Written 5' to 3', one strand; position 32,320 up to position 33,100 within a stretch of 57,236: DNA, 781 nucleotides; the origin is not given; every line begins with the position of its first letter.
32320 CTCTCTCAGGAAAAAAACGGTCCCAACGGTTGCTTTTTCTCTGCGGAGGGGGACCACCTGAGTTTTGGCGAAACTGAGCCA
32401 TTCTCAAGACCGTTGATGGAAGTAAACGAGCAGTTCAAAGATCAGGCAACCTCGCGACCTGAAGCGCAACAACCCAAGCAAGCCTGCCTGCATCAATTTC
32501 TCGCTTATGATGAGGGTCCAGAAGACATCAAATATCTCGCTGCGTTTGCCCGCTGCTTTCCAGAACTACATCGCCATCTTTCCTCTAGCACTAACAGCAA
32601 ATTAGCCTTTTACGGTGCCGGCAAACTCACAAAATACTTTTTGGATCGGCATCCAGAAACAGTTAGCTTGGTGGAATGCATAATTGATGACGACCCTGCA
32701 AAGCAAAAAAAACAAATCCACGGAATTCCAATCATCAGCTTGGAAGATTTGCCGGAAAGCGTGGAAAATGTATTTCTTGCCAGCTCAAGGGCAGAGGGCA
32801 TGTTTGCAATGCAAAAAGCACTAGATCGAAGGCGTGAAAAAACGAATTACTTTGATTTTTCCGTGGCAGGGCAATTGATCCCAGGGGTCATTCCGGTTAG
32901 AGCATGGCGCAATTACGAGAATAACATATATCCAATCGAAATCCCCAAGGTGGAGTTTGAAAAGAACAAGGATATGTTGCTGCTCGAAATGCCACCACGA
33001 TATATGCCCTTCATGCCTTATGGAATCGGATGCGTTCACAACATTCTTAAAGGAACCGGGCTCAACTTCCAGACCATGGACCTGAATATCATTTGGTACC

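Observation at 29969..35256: Two consecutive B12-type radical SAM enzymes; the second is a four-part fusion with a non-canonical CX4CX2C motif and a MORN-like tail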

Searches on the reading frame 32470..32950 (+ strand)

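Call 37: search_protein_families(library=pfam, proteins=[window:32470-32950:+], max_evalue=10)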
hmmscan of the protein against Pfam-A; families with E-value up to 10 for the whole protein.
window:32470-32950:+ (160 aa): 1 family
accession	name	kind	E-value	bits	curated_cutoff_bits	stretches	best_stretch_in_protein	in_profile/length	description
PF08484.17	Methyltransf_14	-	0.068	13.4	23.5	1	40-101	66-129/160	C-methyltransferase C-terminal domain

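Call 49: search_protein_families(library=ncbifam, proteins=[window:32470-32950:+], max_evalue=1)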
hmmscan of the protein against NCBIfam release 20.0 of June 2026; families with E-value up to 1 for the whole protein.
window:32470-32950:+ (160 aa): 5 families
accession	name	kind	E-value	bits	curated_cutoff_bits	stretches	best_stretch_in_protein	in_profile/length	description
TIGR03570.1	NeuD_NnaD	subfamily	0.0058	16.2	160.8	1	44-104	1-65/202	NeuD/PglB/VioB family sugar acetyltransferase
NF003989.0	PRK05472.1-3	equivalog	0.013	15.2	177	1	35-100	78-145/215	redox-sensing transcriptional repressor Rex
NF003995.0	PRK05472.2-4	subfamily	0.015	14.8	126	1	32-100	73-143/213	redox-sensing transcriptional repressor Rex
NF003994.0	PRK05472.2-3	equivalog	0.032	13.6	130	1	32-100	76-146/217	redox-sensing transcriptional repressor Rex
NF003993.0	PRK05472.2-2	equivalog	0.044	13.3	217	1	35-100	76-143/212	redox-sensing transcriptional repressor Rex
